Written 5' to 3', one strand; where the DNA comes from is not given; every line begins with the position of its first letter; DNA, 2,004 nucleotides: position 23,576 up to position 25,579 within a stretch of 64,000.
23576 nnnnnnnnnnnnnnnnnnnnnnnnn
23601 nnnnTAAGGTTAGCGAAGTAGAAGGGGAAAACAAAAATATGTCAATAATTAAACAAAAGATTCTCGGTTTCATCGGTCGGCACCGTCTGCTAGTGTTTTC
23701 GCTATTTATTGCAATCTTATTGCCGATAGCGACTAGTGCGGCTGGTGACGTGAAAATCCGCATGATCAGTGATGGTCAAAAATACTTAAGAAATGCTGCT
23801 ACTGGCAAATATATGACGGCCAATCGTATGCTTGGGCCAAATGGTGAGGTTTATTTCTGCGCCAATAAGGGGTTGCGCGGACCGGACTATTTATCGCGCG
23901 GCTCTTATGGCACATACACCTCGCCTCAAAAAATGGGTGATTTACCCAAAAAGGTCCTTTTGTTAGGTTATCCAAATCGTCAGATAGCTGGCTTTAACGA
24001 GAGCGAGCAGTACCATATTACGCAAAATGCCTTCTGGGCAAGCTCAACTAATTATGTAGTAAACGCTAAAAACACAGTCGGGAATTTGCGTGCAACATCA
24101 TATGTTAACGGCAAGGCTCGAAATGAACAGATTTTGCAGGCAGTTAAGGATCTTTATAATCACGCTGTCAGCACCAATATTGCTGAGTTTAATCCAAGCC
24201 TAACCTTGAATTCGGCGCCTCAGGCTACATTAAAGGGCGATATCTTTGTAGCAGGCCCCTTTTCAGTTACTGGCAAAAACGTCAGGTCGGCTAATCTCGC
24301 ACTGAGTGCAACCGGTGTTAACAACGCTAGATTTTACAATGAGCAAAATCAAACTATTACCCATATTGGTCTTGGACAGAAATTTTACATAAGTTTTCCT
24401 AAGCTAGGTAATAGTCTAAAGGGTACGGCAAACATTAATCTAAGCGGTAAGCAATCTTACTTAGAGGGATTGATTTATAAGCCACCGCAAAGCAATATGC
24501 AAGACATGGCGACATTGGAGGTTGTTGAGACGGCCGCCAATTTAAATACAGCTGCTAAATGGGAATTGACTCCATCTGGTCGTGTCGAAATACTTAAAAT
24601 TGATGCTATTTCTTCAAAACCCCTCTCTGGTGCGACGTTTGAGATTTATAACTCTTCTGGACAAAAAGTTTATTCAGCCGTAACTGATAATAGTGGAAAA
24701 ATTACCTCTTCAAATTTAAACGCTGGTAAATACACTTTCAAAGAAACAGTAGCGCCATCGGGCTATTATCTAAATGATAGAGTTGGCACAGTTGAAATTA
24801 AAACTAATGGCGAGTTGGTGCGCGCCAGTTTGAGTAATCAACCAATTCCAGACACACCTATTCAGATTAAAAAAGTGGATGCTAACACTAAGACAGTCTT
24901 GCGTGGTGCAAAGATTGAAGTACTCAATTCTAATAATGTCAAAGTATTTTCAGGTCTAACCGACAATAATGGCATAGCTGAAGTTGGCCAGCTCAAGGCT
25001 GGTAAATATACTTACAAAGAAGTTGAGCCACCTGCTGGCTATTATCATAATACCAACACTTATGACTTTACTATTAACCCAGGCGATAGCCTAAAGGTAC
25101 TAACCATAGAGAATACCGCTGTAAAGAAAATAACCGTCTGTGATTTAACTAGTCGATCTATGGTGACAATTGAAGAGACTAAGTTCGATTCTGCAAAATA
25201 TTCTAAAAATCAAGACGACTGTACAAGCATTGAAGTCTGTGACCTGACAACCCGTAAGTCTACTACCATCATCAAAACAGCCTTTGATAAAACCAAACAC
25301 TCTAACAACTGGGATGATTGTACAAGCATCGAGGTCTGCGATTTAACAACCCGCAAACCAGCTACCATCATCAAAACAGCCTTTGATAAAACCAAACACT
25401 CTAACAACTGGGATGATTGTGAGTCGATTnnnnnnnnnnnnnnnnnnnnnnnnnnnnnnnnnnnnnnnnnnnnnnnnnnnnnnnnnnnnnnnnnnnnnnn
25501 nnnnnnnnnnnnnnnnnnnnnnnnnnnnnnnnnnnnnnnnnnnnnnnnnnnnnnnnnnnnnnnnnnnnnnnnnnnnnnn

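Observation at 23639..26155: LPXTG adhesin with a predicted internal Cys-Gln thioester warhead next to giant gene copy 1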

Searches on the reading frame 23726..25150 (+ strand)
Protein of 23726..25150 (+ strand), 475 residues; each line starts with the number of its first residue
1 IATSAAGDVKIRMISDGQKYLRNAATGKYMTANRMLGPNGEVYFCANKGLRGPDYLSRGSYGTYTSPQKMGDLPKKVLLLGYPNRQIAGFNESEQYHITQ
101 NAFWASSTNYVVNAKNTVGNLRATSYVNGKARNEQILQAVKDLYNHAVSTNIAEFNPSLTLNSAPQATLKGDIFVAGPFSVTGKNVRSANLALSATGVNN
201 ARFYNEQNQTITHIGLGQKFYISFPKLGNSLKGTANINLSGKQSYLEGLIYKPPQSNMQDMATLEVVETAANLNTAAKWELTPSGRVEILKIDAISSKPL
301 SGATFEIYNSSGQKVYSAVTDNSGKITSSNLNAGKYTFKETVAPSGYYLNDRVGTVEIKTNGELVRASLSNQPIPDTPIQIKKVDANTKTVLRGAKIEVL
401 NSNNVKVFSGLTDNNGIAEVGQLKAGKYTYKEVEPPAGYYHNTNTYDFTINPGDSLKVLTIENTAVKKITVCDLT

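Call 14: find_related_loci(query=window:23726-25150:+, collection=genome_contigs, flank=10000)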
Query window:23726-25150:+ (475 aa) in genome_contigs; peptide patterns used: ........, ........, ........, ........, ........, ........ (x = any residue, [..] = any of these).
33 stretches matched a pattern; 5 encode a relative of the query (tblastn E <= 1e-3); 5 distinct loci.
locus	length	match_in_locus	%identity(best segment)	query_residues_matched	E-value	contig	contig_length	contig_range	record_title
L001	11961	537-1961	76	1-475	0e+0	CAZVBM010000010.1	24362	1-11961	MAG TPA_asm: uncultured Candidatus Saccharibacteria bacterium isolate binchicken_co117_408 genome assembly, contig: NODE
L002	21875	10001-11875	35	284-469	9e-19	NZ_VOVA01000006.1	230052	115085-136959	Bacillus cereus strain ACH27 6, whole genome shotgun sequence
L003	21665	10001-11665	31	284-454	3e-18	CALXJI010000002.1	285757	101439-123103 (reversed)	MAG: uncultured Clostridia bacterium isolate BRZ_CM__bin36 genome assembly, contig: BRZ_CM__NODE_25_length_285757_cov_37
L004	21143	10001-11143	35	285-465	1e-13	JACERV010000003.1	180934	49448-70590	MAG: Ruminococcus sp. isolate MAG_3 NODE_13_length_180934_cov_65.278999, whole genome shotgun sequence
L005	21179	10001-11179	34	274-465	2e-13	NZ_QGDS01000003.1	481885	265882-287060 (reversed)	Faecalicatena contorta strain NLAE-zl-C134 Ga0104392_103, whole genome shotgun sequence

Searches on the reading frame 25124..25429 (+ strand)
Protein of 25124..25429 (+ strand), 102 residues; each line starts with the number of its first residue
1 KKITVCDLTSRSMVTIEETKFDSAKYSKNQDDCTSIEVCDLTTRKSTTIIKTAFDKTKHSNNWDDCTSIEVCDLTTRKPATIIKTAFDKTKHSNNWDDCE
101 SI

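Call 66: predict_structure(alignment_id=A3)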
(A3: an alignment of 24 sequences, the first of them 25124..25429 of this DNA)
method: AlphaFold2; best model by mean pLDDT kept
length: 102 residues; sequences in the alignment: 24
mean_pLDDT: 94.4   pTM: 0.64
mean pLDDT of the five models: 94.4, 93.9, 93.8, 93.4, 92.1
residues with pLDDT >= 90: 99; 70-90: 1; 50-70: 2; < 50: 0
segments of 3 or more residues with pLDDT < 50: none
pLDDT, mean of each block of 10 residues (from residue 1): 96 97 97 95 94 96 94 96 95 92 58
secondary structure, 60 per line:
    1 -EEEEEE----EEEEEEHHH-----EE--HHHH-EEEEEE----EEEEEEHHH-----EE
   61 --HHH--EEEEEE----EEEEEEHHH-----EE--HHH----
elements in order: E2-7 E12-17 H30-33 E35-40 E45-50 E68-73 E78-83

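Call 71: fold_search(model_id=the predicted structure, library=pdb)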
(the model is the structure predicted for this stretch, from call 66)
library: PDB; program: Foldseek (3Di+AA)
matches with E <= 10: 54; with E <= 0.001: 0
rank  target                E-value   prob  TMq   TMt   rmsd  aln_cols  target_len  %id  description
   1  4bd9_B                9.7e-02  0.30  0.25  0.18  16.0       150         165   10  Structure of the complex between SmCI and human carboxypeptidase A4 (released 2013-07-17)
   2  4goy_B                2.4e+00  0.02  0.16  0.06  18.5       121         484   15  The crystal structure of human fascin 1 K41A mutant (released 2012-11-28)
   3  1bik                  2.6e+00  0.10  0.26  0.25   8.0        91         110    9  X-RAY STRUCTURE OF BIKUNIN FROM THE HUMAN INTER-ALPHA-INHIBITOR COMPLEX (released 1999-03-16)
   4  4gov_B                2.6e+00  0.02  0.16  0.06  18.7       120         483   13  The crystal structure of human fascin 1 S39D mutant (released 2012-11-28)
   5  1l0q_A                3.6e+00  0.02  0.16  0.05  14.9       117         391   13  Tandem YVTN beta-propeller and PKD domains from an archaeal surface layer protein (released 2002-11-06)
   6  2ody_E                4.5e+00  0.05  0.20  0.17  17.4       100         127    8  Thrombin-bound boophilin displays a functional and accessible reactive-site loop (released 2008-01-22)
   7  7zau_C                5.1e+00  0.01  0.16  0.05  18.3       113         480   14  Fascin-1 in complex with Nb 3E11 (released 2023-09-27)
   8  1ejm_B                5.7e+00  0.11  0.21  0.31   3.9        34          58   12  CRYSTAL STRUCTURE OF THE BPTI ALA16LEU MUTANT IN COMPLEX WITH BOVINE TRYPSIN (released 2001-03-03)
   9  3fp7_J                5.7e+00  0.10  0.22  0.41   3.5        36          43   14  Anionic trypsin variant S195A in complex with bovine pancreatic trypsin inhibitor (BPTI) cleaved at the scissile bond  (released 2009-02-17)
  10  5b2q_A                5.7e+00  0.04  0.26  0.03  11.7       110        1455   15  Crystal structure of Francisella novicida Cas9 RHA in complex with sgRNA and target DNA (TGG PAM) (released 2016-03-02)
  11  5b2o_A                5.7e+00  0.03  0.25  0.03  11.4       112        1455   11  Crystal structure of Francisella novicida Cas9 in complex with sgRNA and target DNA (TGG PAM) (released 2016-03-02)
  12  6bx8_B                6.1e+00  0.11  0.21  0.34   4.1        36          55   11  Human Mesotrypsin (PRSS3) Complexed with Tissue Factor Pathway Inhibitor Variant (TFPI1-KD1-K15R-I17C-I34C) (released 2019-02-06)
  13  1p2n_B                6.1e+00  0.08  0.22  0.32   3.8        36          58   14  Structural consequences of accommodation of four non-cognate amino-acid residues in the S1 pocket of bovine trypsin an (released 2004-04-20)
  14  1p2q_B                6.1e+00  0.08  0.22  0.32   3.9        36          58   14  Structural consequences of accommodation of four non-cognate amino-acid residues in the S1 pocket of bovine trypsin an (released 2004-04-20)
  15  1t8n_B                6.1e+00  0.08  0.22  0.32   3.8        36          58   14  CRYSTAL STRUCTURE OF THE P1 THR BPTI MUTANT- BOVINE CHYMOTRYPSIN COMPLEX (released 2005-03-08)
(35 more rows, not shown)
